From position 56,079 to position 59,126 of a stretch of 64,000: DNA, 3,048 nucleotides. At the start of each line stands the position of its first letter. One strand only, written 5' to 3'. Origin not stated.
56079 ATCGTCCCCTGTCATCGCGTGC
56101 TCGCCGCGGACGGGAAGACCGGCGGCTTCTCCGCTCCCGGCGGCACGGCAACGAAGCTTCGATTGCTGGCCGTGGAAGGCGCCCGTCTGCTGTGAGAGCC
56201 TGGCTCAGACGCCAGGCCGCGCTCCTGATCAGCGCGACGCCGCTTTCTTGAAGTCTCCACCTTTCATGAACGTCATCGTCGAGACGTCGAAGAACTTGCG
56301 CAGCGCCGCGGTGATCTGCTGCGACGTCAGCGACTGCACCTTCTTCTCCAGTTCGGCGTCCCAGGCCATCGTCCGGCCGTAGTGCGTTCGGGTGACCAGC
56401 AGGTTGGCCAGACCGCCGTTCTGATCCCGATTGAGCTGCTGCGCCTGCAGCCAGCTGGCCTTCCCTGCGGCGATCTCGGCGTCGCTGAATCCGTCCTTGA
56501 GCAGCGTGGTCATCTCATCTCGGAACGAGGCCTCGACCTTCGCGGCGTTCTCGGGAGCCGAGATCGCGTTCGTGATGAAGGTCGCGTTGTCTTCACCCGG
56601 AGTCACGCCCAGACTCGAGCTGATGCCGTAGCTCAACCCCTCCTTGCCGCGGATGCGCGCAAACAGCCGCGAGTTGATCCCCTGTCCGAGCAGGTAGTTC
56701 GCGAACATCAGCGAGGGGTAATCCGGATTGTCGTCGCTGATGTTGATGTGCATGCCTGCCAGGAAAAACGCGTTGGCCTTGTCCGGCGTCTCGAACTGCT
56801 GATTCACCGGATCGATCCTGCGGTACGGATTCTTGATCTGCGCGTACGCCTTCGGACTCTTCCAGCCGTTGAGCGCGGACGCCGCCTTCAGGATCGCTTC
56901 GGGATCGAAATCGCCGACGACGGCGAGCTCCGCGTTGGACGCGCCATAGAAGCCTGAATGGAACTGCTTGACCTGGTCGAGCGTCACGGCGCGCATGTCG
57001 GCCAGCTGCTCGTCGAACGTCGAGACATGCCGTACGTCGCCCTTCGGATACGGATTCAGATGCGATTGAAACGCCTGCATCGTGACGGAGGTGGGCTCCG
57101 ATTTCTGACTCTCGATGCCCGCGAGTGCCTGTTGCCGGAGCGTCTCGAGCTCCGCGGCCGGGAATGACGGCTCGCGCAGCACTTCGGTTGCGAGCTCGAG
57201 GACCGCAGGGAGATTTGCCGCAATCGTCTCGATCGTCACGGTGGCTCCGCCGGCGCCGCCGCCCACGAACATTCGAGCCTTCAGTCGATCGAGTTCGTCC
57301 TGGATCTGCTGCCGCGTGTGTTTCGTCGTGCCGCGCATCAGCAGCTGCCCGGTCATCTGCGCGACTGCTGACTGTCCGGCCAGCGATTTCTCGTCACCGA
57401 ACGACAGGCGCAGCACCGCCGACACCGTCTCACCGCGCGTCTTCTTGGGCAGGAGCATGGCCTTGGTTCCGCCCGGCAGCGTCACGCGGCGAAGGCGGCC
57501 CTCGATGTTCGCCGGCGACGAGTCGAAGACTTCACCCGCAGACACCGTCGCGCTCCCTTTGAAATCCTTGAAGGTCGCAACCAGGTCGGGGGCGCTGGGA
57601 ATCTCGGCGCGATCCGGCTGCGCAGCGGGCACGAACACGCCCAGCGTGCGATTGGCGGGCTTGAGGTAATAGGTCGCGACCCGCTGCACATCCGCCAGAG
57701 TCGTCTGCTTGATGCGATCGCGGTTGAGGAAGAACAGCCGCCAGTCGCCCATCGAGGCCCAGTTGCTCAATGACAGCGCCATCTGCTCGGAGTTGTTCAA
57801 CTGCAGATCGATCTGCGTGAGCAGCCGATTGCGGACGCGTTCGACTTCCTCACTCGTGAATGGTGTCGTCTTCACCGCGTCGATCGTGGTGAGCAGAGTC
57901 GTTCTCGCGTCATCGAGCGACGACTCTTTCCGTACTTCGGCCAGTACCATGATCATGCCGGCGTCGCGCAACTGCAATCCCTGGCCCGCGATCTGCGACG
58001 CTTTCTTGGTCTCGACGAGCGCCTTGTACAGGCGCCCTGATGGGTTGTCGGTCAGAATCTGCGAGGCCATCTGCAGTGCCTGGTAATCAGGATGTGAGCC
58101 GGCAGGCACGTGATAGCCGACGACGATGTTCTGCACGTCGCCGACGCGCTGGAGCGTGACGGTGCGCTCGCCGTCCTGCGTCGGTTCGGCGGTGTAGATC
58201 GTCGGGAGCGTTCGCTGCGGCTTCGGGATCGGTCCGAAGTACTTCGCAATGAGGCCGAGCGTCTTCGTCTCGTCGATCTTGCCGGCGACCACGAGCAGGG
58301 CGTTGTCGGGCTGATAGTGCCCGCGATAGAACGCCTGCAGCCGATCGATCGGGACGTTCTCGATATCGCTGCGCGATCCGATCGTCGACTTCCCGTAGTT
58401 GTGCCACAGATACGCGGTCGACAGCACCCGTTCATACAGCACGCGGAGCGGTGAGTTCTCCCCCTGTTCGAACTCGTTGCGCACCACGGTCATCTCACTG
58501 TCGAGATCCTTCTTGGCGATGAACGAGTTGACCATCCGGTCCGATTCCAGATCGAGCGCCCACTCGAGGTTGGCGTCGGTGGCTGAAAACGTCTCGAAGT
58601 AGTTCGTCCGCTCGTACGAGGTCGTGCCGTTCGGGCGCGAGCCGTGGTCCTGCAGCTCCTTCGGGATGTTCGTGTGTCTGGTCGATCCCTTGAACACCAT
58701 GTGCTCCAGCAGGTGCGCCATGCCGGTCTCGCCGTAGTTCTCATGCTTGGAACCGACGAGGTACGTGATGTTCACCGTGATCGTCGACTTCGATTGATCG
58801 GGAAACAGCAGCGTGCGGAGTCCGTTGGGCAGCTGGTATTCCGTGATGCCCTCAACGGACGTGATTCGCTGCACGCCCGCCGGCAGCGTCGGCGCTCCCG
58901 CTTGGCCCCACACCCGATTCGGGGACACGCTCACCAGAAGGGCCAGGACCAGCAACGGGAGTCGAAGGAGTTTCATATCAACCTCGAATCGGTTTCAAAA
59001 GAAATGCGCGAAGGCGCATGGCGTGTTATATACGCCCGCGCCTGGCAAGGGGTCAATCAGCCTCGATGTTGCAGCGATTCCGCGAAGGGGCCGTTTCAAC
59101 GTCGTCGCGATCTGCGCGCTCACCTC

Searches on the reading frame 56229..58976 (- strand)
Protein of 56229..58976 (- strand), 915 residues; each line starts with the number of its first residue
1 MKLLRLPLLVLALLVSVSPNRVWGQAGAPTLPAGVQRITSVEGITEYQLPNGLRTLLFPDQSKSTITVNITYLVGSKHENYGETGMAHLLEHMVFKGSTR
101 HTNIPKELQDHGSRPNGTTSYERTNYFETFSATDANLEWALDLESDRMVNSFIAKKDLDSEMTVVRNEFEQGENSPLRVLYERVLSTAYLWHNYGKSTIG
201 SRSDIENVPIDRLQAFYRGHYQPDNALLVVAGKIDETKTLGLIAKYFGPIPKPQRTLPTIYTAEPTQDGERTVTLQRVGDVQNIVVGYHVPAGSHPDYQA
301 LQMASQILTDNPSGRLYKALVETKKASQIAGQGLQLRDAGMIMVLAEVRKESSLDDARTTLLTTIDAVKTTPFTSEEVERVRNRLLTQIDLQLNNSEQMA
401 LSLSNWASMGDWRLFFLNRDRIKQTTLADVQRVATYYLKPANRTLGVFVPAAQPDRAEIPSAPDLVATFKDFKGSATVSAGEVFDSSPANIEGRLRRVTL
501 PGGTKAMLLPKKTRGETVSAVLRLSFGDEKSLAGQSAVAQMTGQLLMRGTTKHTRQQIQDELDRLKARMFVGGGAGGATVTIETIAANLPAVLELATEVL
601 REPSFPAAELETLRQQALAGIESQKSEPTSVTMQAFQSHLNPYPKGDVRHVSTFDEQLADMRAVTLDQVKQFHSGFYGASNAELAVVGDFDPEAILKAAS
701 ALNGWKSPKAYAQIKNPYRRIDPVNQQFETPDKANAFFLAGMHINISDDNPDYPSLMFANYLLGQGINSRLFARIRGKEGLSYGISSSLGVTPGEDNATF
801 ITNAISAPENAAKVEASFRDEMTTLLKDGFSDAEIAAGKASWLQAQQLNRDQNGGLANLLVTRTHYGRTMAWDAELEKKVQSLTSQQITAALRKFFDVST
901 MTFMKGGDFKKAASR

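Call 28: search_protein_families(library=pfam, proteins=[window:56229-58976:-], max_evalue=0.0001)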
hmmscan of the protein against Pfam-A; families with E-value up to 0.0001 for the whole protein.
window:56229-58976:- (915 aa): 2 families
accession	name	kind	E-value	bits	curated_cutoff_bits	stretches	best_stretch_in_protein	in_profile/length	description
PF05193.26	Peptidase_M16_C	-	1.4e-62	211.2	23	2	664-840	2-179/181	Peptidase M16 inactive domain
PF00675.25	Peptidase_M16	-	9.3e-25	87.7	22.3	1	60-200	7-147/149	Insulinase (Peptidase family M16)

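Call 88: search_solved_structures(query=window:56229-58976:-, max_evalue=0.00001)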
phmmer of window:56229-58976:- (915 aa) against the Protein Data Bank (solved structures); distinct sequences matched with E-value up to 0.00001: 75 (the best 60 are shown).
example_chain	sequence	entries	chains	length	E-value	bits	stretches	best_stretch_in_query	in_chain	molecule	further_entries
5euf_A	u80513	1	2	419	2.3e-49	171.7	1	48-445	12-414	Protease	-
3ivl_A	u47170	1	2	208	1.7e-48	168.9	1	261-467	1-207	Putative zinc protease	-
4nnz_A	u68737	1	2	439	9.5e-47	163.1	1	45-453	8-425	Probable zinc protease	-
3ih6_A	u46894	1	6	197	1.7e-45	159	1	260-454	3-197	Putative zinc protease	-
3ami_A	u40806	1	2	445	1.1e-35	126.5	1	46-464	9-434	zinc peptidase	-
3amj_C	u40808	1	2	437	1.2e-35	126.4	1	46-463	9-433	zinc peptidase active subunit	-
3gwb_A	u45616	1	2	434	1e-29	106.7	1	522-907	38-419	Peptidase M16 inactive domain family protein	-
8bep_B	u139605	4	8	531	3.6e-28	101.6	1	38-439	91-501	Probable mitochondrial-processing peptidase subunit beta, mitochondrial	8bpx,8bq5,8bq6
9g9t_D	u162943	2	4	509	4e-27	98.2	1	48-302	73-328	Putative peptidase M16 family protein | Putative peptidase M16 family potein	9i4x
3amj_B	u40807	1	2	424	1.1e-26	96.7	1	499-906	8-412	zinc peptidase inactive subunit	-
8zno_B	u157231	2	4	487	2.7e-26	95.4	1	29-439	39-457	Mitochondrial-processing peptidase subunit beta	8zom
7jrg_A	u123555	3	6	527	1.3e-25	93.2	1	45-439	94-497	Mitochondrial-processing peptidase subunit beta, mitochondrial isoform X1 | MPP-beta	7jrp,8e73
8iuf_QA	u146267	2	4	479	1.1e-23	86.9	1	44-309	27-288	MPP-beta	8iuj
3hdi_A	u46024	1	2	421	9.8e-23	83.7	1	48-436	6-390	Processing protease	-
8q1b_A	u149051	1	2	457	1.9e-22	82.7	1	46-436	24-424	Probable mitochondrial-processing peptidase subunit beta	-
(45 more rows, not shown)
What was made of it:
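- Closest known: FusA/YddB protein-import transporters with M16 proteases. Same: A 915-aa M16 peptidase lies 3.5 kb from the locus and is similar to PqqL (E = 1e-21, call 88).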
